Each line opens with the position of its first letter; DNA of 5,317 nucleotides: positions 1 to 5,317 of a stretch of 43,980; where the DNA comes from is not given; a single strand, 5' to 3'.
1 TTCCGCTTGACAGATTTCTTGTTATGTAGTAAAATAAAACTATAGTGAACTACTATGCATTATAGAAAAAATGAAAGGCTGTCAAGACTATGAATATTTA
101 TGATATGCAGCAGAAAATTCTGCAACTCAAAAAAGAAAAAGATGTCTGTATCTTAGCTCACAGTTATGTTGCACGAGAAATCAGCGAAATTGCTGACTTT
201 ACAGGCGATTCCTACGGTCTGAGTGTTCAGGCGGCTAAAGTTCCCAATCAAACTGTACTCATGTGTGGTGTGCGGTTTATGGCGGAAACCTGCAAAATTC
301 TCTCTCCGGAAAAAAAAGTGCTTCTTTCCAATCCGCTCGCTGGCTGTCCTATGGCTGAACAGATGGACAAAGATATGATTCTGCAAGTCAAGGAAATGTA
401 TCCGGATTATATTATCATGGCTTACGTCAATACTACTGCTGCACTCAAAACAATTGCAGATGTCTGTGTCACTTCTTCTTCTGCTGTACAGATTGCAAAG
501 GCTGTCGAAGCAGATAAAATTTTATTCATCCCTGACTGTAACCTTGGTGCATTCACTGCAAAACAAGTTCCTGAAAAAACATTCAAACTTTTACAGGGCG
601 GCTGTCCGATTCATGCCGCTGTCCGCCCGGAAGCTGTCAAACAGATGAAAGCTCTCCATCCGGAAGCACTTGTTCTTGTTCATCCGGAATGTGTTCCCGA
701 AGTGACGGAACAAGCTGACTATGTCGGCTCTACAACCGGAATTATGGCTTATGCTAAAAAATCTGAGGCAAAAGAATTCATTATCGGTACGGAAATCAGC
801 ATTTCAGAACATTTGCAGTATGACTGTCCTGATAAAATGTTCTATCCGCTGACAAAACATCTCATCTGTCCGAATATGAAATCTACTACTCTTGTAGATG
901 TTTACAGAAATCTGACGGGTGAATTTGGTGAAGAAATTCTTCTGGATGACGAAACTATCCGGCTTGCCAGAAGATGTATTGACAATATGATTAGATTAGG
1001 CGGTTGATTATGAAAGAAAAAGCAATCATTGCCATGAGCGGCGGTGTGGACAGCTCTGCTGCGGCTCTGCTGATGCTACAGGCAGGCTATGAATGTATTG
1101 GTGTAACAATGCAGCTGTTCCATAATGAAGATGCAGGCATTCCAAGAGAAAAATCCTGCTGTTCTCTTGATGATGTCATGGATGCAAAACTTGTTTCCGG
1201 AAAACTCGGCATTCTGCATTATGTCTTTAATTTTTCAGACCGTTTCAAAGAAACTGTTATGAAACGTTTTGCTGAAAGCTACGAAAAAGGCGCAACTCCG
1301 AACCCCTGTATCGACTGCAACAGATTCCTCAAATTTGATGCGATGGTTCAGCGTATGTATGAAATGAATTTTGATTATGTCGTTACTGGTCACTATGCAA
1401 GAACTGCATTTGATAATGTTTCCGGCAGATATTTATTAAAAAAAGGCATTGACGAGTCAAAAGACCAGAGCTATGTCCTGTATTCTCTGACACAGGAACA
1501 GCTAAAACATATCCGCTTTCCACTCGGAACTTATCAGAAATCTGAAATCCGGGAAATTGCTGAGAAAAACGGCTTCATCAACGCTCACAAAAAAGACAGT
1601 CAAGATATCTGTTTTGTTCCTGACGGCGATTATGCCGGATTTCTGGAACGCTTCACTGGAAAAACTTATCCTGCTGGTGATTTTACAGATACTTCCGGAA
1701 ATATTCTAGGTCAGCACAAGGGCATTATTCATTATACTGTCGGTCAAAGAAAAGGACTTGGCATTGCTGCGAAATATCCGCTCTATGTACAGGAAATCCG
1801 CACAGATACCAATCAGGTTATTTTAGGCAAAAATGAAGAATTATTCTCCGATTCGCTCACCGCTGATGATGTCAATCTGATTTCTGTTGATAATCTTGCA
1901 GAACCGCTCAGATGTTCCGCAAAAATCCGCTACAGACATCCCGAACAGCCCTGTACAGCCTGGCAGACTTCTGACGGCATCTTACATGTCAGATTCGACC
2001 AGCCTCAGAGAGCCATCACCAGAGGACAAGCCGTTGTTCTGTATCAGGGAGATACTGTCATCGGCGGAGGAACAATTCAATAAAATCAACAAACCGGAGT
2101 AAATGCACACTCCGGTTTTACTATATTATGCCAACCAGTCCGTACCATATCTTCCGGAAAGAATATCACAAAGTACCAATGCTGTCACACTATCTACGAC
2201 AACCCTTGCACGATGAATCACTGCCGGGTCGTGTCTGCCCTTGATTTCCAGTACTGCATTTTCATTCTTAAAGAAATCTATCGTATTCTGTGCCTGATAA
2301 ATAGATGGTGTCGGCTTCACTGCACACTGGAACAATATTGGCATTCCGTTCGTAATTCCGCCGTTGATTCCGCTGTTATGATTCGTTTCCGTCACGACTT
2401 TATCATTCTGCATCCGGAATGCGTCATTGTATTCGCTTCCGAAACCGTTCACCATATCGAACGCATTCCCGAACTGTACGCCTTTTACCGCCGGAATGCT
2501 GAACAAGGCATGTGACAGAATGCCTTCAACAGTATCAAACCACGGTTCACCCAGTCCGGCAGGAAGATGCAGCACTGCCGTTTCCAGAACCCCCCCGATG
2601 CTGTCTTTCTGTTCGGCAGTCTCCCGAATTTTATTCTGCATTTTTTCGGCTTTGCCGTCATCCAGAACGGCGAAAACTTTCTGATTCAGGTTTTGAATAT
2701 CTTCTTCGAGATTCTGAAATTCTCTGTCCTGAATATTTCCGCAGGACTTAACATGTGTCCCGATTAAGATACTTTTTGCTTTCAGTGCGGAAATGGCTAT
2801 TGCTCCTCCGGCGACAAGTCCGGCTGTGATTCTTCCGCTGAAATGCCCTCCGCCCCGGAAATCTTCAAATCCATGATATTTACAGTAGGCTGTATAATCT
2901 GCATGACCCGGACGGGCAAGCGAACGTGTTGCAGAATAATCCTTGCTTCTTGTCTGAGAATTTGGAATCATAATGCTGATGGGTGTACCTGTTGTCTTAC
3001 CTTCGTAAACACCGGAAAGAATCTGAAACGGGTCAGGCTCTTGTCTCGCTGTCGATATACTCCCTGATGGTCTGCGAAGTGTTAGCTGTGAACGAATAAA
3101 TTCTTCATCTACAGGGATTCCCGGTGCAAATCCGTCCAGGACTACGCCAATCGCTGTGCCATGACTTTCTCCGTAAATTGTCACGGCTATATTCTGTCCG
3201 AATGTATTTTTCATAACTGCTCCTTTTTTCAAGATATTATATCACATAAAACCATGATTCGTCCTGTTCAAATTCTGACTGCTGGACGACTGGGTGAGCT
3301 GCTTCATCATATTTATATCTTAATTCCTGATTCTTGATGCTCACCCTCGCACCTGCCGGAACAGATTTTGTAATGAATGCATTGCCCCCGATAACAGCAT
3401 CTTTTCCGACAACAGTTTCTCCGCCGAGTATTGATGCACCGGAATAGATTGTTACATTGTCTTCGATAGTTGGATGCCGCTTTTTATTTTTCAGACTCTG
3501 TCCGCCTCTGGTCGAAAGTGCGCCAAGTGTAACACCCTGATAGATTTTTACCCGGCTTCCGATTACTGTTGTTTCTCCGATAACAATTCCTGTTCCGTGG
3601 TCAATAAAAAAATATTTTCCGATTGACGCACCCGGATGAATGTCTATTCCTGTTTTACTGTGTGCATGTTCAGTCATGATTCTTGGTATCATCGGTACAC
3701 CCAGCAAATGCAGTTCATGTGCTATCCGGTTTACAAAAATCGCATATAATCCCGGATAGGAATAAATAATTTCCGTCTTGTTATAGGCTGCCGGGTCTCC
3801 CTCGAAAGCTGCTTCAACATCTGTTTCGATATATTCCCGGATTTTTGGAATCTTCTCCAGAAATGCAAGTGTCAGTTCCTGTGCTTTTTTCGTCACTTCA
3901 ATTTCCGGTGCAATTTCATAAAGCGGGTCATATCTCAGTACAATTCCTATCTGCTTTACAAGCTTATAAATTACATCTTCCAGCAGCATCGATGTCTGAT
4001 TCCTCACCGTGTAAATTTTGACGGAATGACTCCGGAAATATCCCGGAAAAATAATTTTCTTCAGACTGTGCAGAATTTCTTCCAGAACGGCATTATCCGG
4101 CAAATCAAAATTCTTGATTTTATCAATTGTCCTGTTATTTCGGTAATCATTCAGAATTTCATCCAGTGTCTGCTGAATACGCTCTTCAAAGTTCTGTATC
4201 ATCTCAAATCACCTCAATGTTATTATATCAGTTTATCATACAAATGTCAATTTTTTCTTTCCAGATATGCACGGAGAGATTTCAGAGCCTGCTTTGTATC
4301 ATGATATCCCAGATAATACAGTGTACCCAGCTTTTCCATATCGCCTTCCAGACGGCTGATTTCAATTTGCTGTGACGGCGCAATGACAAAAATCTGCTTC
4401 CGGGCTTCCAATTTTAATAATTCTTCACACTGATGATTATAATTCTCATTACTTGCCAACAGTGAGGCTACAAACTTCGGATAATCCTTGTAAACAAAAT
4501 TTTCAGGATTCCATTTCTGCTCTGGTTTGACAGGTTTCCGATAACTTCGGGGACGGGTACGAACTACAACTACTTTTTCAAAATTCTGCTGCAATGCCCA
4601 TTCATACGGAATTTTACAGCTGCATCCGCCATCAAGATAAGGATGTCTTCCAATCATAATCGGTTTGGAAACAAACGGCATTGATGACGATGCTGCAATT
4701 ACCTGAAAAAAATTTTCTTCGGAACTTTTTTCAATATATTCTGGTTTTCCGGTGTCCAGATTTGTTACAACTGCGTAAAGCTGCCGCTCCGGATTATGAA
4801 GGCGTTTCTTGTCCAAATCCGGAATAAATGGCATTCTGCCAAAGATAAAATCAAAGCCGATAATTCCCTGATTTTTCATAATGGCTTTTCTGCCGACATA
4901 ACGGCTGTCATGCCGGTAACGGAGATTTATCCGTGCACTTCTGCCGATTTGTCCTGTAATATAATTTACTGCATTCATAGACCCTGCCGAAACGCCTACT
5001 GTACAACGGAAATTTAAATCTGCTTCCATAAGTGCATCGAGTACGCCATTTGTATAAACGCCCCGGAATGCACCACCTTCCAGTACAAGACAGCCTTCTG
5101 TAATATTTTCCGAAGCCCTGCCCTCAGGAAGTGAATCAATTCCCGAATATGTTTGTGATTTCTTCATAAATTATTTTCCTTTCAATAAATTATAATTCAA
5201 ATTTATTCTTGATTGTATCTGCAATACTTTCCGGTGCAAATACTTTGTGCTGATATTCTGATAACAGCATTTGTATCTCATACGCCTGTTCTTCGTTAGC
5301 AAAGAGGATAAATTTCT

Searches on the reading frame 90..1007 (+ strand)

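Call 70: search_protein_families(library=pfam, proteins=[window:90-1007:+], max_evalue=0.00001)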
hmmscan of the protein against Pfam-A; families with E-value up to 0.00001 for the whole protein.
window:90-1007:+ (305 aa): 1 family
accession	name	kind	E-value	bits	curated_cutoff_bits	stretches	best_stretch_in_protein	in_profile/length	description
PF02445.21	NadA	-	8.2e-111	370.3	27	1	8-301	1-294/295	Quinolinate synthetase A protein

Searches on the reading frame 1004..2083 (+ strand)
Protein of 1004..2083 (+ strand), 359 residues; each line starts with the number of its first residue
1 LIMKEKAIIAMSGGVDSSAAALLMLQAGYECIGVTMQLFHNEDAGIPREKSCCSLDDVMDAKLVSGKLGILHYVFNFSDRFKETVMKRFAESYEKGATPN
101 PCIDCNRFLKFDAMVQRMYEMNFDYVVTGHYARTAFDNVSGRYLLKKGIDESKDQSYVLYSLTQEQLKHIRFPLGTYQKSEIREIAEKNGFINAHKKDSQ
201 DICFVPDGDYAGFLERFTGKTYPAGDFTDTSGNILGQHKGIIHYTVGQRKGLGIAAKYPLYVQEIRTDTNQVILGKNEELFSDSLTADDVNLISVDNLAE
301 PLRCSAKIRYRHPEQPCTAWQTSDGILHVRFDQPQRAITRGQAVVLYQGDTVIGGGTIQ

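Call 70: search_protein_families(library=pfam, proteins=[window:1004-2083:+], max_evalue=0.00001)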
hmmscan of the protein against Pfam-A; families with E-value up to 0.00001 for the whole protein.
window:1004-2083:+ (359 aa): 3 families
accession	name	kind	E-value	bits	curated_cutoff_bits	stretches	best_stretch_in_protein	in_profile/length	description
PF03054.22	tRNA_Me_trans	-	1.2e-71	241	20.6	1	6-206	2-201/202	tRNA methyl transferase HUP domain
PF20258.4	tRNA_Me_trans_C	-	3.6e-21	75.7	20.6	1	282-358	1-77/77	Aminomethyltransferase beta-barrel domain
PF20259.3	tRNA_Me_trans_M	-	2.8e-17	62.5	27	1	213-275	3-65/66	tRNA methyl transferase PRC-barrel domain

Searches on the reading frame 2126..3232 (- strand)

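Call 70: search_protein_families(library=pfam, proteins=[window:2126-3232:-], max_evalue=0.00001)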
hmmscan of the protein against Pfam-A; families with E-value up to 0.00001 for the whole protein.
window:2126-3232:- (368 aa): 1 family
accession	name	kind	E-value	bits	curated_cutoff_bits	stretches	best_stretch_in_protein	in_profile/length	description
PF01264.26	Chorismate_synt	-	1.3e-119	399.2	27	1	16-357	2-325/327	Chorismate synthase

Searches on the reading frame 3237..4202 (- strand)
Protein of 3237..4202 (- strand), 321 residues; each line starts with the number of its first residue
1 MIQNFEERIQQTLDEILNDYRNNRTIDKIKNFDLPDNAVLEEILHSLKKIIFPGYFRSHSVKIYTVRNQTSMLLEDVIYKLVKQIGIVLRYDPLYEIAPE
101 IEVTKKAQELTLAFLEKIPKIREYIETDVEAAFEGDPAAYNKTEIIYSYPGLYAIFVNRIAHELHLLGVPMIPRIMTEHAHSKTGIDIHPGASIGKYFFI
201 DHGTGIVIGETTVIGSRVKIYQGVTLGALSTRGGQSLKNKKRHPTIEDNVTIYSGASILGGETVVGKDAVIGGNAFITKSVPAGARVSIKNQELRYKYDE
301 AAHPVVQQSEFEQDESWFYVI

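Call 70: search_protein_families(library=pfam, proteins=[window:3237-4202:-], max_evalue=0.00001)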
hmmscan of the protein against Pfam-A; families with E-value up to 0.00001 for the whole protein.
window:3237-4202:- (321 aa): 1 family
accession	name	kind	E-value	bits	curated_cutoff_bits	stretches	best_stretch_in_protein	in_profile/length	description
PF00132.30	Hexapep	-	4.6e-09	36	27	0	243-279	1-36/36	Bacterial transferase hexapeptide (six repeats)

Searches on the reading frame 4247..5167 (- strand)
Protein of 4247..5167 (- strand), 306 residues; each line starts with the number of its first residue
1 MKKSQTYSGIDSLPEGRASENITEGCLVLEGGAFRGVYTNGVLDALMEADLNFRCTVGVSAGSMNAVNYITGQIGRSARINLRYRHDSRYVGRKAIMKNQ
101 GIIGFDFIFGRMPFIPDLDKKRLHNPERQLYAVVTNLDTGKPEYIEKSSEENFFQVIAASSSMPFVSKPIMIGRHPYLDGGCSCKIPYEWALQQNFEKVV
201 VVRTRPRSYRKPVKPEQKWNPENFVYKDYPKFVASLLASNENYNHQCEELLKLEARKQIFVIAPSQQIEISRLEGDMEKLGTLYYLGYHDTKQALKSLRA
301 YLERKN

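Call 70: search_protein_families(library=pfam, proteins=[window:4247-5167:-], max_evalue=0.00001)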
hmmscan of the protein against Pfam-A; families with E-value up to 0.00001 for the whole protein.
window:4247-5167:- (306 aa): 2 families
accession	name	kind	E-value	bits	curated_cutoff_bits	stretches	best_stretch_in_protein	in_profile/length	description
PF19890.4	DUF6363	-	2.2e-19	69.5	26.4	1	229-303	1-75/75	Domain of unknown function (DUF6363)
PF01734.28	Patatin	-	2.2e-17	64.3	27.7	1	27-188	1-187/191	Patatin-like phospholipase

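Call 90: search_protein_families(library=padloc, proteins=[window:4247-5167:-], max_evalue=0.001)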
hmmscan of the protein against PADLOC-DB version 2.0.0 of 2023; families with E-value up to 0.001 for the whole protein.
window:4247-5167:- (306 aa): 1 family
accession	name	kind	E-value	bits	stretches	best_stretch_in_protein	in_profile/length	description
PDLC00758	Effector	-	0.00021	18.7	0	146-302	145-319/331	Phospholipase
